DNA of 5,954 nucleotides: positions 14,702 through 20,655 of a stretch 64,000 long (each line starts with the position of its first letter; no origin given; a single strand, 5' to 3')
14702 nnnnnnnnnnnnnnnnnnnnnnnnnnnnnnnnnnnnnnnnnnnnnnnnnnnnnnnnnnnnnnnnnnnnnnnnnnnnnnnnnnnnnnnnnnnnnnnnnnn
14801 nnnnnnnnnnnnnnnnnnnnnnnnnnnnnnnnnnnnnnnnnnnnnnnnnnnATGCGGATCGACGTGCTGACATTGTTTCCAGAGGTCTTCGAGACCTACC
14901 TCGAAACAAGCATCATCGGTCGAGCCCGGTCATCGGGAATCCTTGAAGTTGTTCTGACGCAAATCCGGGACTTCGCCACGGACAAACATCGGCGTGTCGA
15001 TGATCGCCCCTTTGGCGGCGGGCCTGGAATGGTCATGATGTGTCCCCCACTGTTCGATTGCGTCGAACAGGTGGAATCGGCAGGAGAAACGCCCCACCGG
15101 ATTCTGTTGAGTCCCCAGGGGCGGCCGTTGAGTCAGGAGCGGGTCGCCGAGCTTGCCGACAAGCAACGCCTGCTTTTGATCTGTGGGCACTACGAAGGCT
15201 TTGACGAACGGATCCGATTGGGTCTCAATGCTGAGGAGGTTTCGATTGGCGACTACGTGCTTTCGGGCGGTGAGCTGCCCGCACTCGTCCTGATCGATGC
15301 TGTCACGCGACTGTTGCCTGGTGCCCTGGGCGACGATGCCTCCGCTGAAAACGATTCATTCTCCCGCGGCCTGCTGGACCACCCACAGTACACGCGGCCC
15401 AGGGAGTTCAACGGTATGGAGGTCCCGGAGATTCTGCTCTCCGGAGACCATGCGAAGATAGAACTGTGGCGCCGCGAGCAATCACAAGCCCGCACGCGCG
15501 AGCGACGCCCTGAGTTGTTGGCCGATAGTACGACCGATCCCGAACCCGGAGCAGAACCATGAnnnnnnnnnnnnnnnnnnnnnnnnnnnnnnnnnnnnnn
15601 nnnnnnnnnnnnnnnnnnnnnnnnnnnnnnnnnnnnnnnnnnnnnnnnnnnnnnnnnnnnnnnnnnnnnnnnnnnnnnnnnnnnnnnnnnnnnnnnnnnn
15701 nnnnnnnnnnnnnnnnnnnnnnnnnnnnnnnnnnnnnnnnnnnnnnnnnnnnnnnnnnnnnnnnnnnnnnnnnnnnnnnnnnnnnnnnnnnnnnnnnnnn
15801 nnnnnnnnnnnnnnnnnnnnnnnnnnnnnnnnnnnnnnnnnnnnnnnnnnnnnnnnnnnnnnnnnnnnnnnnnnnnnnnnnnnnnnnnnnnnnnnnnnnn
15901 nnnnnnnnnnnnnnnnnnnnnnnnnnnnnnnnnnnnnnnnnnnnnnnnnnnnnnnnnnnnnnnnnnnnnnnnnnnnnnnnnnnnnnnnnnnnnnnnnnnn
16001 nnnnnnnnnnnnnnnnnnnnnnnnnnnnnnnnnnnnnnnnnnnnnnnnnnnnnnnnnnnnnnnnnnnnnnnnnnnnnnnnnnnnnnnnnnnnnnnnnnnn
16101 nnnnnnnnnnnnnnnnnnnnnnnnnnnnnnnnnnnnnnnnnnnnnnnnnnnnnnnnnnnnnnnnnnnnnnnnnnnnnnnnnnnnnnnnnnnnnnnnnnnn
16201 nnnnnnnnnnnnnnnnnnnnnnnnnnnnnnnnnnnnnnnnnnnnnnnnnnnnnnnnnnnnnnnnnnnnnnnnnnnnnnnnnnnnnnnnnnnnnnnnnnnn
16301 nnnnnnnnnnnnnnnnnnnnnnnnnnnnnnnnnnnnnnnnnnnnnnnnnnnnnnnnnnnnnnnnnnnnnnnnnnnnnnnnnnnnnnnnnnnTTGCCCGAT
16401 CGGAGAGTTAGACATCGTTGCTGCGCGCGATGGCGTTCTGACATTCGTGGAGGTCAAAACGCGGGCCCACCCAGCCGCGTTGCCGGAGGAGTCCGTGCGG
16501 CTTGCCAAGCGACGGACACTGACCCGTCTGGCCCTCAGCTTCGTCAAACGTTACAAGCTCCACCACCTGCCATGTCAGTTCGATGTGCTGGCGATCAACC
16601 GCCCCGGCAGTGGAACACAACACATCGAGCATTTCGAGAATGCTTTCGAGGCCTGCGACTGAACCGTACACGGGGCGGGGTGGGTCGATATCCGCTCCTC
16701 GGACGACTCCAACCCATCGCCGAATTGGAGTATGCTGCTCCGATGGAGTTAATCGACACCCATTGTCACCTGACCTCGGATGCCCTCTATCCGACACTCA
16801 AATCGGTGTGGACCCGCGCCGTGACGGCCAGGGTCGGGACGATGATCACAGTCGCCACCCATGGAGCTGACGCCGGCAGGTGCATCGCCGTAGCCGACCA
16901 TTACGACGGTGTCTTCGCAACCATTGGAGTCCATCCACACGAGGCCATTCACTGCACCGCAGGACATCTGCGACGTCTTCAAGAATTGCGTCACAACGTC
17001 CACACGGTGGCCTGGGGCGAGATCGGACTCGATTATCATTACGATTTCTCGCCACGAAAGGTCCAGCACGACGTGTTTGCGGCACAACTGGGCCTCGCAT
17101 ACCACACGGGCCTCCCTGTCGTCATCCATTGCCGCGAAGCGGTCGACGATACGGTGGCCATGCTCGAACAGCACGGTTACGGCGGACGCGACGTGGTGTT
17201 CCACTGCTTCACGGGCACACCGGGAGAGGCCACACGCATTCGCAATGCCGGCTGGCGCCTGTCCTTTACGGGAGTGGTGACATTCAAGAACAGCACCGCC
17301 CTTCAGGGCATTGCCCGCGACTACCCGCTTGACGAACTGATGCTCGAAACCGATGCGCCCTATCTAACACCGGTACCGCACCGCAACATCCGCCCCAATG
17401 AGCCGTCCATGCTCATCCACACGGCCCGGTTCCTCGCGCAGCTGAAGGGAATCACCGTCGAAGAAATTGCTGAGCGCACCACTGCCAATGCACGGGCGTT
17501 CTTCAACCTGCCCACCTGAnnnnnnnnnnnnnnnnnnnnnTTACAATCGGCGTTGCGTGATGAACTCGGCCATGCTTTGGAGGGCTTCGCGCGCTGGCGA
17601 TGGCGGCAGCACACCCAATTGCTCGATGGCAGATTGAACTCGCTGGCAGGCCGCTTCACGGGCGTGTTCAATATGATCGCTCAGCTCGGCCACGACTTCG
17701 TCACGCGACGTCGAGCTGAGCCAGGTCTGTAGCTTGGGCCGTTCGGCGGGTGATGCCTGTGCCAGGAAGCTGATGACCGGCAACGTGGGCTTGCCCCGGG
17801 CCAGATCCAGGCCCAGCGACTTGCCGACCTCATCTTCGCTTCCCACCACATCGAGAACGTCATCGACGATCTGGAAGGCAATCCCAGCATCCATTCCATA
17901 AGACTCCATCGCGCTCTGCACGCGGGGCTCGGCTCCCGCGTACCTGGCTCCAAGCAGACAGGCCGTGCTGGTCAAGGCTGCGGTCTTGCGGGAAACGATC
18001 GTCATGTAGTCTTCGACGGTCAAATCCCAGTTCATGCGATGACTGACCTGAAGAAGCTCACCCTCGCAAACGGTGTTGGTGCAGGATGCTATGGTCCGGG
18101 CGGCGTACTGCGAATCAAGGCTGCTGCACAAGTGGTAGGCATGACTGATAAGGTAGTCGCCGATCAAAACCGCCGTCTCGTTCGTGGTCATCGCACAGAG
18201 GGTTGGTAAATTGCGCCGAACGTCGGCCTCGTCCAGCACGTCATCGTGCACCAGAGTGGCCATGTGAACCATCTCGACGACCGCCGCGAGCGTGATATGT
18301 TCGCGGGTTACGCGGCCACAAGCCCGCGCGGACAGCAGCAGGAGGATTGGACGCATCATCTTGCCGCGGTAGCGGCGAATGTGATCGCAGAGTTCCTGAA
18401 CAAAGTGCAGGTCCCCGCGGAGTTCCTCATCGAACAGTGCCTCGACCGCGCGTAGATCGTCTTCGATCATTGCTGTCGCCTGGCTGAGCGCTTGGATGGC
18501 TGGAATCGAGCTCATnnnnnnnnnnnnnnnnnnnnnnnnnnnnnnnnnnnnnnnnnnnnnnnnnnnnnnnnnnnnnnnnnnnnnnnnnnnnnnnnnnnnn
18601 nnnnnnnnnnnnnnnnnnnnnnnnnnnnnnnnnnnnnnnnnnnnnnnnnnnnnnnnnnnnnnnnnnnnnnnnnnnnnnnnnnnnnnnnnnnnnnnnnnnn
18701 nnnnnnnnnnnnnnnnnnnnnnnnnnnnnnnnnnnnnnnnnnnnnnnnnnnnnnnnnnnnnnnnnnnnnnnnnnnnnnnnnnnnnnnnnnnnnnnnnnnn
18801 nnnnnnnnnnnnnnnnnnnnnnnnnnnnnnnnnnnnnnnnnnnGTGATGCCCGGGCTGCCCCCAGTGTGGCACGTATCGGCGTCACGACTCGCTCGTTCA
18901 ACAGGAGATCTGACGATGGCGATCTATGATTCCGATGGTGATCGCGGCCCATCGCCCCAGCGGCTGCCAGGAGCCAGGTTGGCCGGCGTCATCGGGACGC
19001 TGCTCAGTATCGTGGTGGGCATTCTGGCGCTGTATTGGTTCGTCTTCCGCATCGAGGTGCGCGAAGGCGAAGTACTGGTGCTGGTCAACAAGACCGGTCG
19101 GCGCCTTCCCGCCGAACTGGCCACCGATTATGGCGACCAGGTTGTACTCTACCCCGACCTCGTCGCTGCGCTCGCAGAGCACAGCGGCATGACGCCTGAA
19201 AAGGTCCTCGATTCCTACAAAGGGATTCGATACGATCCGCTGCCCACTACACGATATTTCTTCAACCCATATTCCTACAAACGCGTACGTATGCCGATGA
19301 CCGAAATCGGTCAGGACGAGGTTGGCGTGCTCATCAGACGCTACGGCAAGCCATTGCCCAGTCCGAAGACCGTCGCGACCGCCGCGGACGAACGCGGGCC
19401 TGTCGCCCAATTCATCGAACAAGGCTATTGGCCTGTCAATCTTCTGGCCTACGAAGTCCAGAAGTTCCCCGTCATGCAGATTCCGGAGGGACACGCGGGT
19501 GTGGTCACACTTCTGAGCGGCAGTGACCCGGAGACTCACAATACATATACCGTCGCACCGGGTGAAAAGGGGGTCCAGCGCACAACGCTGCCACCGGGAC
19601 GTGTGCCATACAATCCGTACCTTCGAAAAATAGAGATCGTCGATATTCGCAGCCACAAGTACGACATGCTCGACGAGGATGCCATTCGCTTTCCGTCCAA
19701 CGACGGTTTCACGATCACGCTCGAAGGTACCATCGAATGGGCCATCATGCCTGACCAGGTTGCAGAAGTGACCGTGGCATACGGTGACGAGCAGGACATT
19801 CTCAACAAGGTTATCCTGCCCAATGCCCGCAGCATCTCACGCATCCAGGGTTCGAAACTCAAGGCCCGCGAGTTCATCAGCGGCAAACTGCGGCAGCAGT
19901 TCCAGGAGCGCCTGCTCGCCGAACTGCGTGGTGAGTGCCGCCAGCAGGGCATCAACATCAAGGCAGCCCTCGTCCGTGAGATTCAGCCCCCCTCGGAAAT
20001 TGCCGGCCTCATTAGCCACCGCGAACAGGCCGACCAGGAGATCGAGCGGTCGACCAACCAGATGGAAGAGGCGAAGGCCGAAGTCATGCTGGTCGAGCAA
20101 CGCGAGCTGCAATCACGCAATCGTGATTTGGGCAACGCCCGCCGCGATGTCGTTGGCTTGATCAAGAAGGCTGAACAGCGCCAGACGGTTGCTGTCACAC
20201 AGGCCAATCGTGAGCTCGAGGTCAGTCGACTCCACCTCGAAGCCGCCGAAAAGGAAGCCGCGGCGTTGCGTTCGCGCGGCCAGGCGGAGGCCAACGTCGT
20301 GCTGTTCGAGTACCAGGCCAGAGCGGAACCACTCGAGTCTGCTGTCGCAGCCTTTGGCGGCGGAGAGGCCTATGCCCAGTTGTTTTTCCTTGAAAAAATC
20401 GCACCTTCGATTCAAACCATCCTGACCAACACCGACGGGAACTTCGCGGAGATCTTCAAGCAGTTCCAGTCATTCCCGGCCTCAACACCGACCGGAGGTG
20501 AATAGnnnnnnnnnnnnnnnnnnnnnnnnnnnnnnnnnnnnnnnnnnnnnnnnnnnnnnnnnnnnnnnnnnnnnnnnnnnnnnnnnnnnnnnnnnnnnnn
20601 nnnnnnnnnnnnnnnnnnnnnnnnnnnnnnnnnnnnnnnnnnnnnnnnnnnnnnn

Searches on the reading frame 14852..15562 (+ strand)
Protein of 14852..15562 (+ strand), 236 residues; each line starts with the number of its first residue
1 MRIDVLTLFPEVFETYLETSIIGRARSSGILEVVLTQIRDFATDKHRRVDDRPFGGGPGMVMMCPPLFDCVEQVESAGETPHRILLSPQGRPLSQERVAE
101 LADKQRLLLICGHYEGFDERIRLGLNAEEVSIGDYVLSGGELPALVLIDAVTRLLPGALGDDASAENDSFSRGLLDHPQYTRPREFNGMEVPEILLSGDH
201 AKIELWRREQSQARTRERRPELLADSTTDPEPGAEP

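Call 32: search_protein_families(library=pfam, proteins=[window:14852-15562:+], max_evalue=0.0001)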
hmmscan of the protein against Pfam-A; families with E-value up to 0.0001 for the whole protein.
window:14852-15562:+ (236 aa): 1 family
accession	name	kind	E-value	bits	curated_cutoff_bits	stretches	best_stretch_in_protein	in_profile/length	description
PF01746.26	tRNA_m1G_MT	-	3e-63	213.5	27.3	1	23-220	2-195/195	tRNA (Guanine-1)-methyltransferase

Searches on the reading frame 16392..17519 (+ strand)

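Call 32: search_protein_families(library=pfam, proteins=[window:16392-17519:+], max_evalue=0.0001)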
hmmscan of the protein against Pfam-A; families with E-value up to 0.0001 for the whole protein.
window:16392-17519:+ (375 aa): 1 family
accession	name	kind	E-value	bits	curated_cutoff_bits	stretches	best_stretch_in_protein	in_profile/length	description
PF01026.27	TatD_DNase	-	5.6e-73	245.9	27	1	121-372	1-253/253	TatD related DNase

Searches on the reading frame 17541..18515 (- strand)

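Call 32: search_protein_families(library=pfam, proteins=[window:17541-18515:-], max_evalue=0.0001)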
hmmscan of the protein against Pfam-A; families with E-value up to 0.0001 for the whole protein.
window:17541-18515:- (324 aa): 1 family
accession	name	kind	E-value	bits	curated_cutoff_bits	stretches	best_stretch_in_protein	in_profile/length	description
PF00348.22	polyprenyl_synt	-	6.9e-67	225.7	27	1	39-276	4-245/251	Polyprenyl synthetase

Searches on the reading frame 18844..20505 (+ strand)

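Call 32: search_protein_families(library=pfam, proteins=[window:18844-20505:+], max_evalue=0.0001)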
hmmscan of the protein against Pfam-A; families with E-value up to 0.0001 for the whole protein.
window:18844-20505:+ (553 aa): 1 family
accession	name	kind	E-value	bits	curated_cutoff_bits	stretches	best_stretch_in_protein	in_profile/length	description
PF01145.31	Band_7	-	4e-28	99.1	23.6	1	212-411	2-173/176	SPFH domain / Band 7 family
